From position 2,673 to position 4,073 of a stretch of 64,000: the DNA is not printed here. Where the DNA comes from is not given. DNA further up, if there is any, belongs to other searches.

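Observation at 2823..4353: Translationally coupled cupin + TIR-Macro-like fusion: candidate undescribed nucleotide-signalling defence module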

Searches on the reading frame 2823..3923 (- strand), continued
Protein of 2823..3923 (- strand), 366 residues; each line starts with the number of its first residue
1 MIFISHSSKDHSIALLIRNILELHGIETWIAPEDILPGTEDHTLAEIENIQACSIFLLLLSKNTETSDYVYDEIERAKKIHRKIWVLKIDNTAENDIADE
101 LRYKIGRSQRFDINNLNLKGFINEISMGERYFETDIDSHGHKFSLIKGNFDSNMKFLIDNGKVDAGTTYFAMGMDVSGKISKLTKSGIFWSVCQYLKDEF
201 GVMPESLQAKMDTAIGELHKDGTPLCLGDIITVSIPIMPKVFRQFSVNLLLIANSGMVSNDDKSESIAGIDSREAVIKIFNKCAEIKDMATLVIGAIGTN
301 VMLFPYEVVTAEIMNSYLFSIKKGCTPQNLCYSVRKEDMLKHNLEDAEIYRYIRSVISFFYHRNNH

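Call 21: search_protein_families(library=pfam, alignment_id=A1, max_evalue=1)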
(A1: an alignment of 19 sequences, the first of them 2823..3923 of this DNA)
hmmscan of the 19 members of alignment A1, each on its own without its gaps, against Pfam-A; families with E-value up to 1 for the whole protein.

A. member 1, window:2823-3923:- (366 aa): 4 families
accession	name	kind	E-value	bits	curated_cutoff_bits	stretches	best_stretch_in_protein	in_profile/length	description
PF13676.11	TIR_2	-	4.4e-13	50.2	28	1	2-95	1-97/122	TIR domain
PF08937.16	ThsB_TIR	-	0.0012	19.6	21.2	1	3-92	1-98/100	Thoeris protein ThsB, TIR-like domain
PF01582.25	TIR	-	0.052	13.8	21.3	1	7-81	11-84/179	TIR domain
PF10137.14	CAP12-PCTIR_TIR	-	0.062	13.8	24.7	1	2-63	2-62/119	CAP12/Pycsar effector protein, TIR domain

B. families by the number of members that match (of 19 scanned): 19 families
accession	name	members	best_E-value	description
PF13676.11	TIR_2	18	5.5e-18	TIR domain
PF08937.16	ThsB_TIR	16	1.9e-07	Thoeris protein ThsB, TIR-like domain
PF01582.25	TIR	11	5.6e-09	TIR domain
PF10137.14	CAP12-PCTIR_TIR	3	0.029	CAP12/Pycsar effector protein, TIR domain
PF08831.15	MHCassoc_trimer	2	0.011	Class II MHC-associated invariant chain trimerisation domain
PF24295.1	DUF7480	1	0.0045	Domain of unknown function (DUF7480)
PF11976.14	Rad60-SLD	1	0.024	Ubiquitin-2 like Rad60 SUMO-like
PF08154.18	NLE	1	0.035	NLE (NUC135) domain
PF06580.19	His_kinase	1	0.036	Histidine kinase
PF13271.11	DUF4062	1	0.038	Domain of unknown function (DUF4062)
PF09249.16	tRNA_NucTransf2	1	0.059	tRNA nucleotidyltransferase, second domain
PF22351.2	TraH_VirB8-like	1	0.064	TraH VirB8-like domain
PF14528.11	LAGLIDADG_3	1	0.067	LAGLIDADG-like domain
PF22182.2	DUF6945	1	0.086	Domain of unknown function (DUF6945)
PF11123.14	DNA_Packaging_2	1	0.13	DNA packaging protein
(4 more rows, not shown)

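Call 74: search_protein_families(library=padloc, alignment_id=A6, max_evalue=0.00001)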
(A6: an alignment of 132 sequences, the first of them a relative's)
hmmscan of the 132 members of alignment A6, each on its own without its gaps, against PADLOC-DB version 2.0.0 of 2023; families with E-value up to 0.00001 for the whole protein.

A. member 1, L001:2329-2832:+ (168 aa): 0 families

B. families by the number of members that match (of 132 scanned): 112 families (the first 25 are shown)
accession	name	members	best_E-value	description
PDLC02926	HTH_VI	4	1.2e-12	-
PDLC02196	IetA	3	6.8e-44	-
PDLC04232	IetA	3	1.4e-34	-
PDLC03954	RmrA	3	4.8e-15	-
PDLC03952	RmrA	3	2.3e-13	-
PDLC03951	RmrA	3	4.4e-13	-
PDLC04140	mad8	3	6.2e-13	mads_8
PDLC03945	RmrA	3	9.2e-12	-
PDLC03947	RmrA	3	6.9e-11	-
PDLC03944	RmrA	3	1.8e-09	-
PDLC04606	PDC-M37B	2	2.3e-37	-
PDLC04605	PDC-M37B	2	2.9e-35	-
PDLC02195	IetA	2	7.1e-35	-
PDLC04135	mad3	2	3.3e-34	mads_3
PDLC03838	DolB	2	9.5e-32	-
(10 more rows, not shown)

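Call 75: search_protein_families(library=pfam, alignment_id=A6, max_evalue=0.00001)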
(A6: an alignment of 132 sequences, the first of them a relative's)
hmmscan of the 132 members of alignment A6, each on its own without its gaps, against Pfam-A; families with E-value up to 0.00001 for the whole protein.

A. member 1, L001:2329-2832:+ (168 aa): 2 families
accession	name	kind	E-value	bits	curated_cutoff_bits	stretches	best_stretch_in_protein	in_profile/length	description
PF00881.29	Nitroreductase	-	5.5e-28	98.7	23.5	2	7-61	1-55/167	Nitroreductase family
PF14512.11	TM1586_NiRdase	-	1.1e-16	61.5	27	1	82-167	71-151/215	Putative TM nitroreductase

B. families by the number of members that match (of 132 scanned): 162 families (the first 25 are shown)
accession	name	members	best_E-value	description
PF00004.35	AAA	5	4.2e-51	ATPase family associated with various cellular activities (AAA)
PF01381.28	HTH_3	5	2.4e-19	Helix-turn-helix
PF13560.12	HTH_31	4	1e-11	Helix-turn-helix domain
PF01695.23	IstB_IS21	3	3.4e-49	IstB-like ATP binding protein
PF00753.33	Lactamase_B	3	1.4e-33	Metallo-beta-lactamase superfamily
PF00583.31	Acetyltransf_1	3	1e-17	Acetyltransferase (GNAT) family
PF13673.13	Acetyltransf_10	3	7e-13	Acetyltransferase (GNAT) domain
PF00665.32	rve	3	4.7e-12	Integrase core domain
PF12844.13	HTH_19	3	2.8e-11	Helix-turn-helix domain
PF13508.13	Acetyltransf_7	3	2.3e-10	Acetyltransferase (GNAT) domain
PF12706.13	Lactamase_B_2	3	2.9e-10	Beta-lactamase superfamily domain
PF04321.23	RmlD_sub_bind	2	4.9e-93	RmlD substrate binding domain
PF16363.11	GDP_Man_Dehyd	2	7.3e-89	GDP-mannose 4,6 dehydratase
PF01370.27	Epimerase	2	1.5e-69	NAD dependent epimerase/dehydratase family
PF07724.20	AAA_2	2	5.6e-60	AAA domain (Cdc48 subfamily)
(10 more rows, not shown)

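Call 96: search_dna_similar(query=window:2823-3923:-, collection=plasmids, mode=protein, max_evalue=0.001, max_rows=10)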
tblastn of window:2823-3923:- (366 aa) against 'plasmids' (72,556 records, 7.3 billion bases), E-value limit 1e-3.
No match.
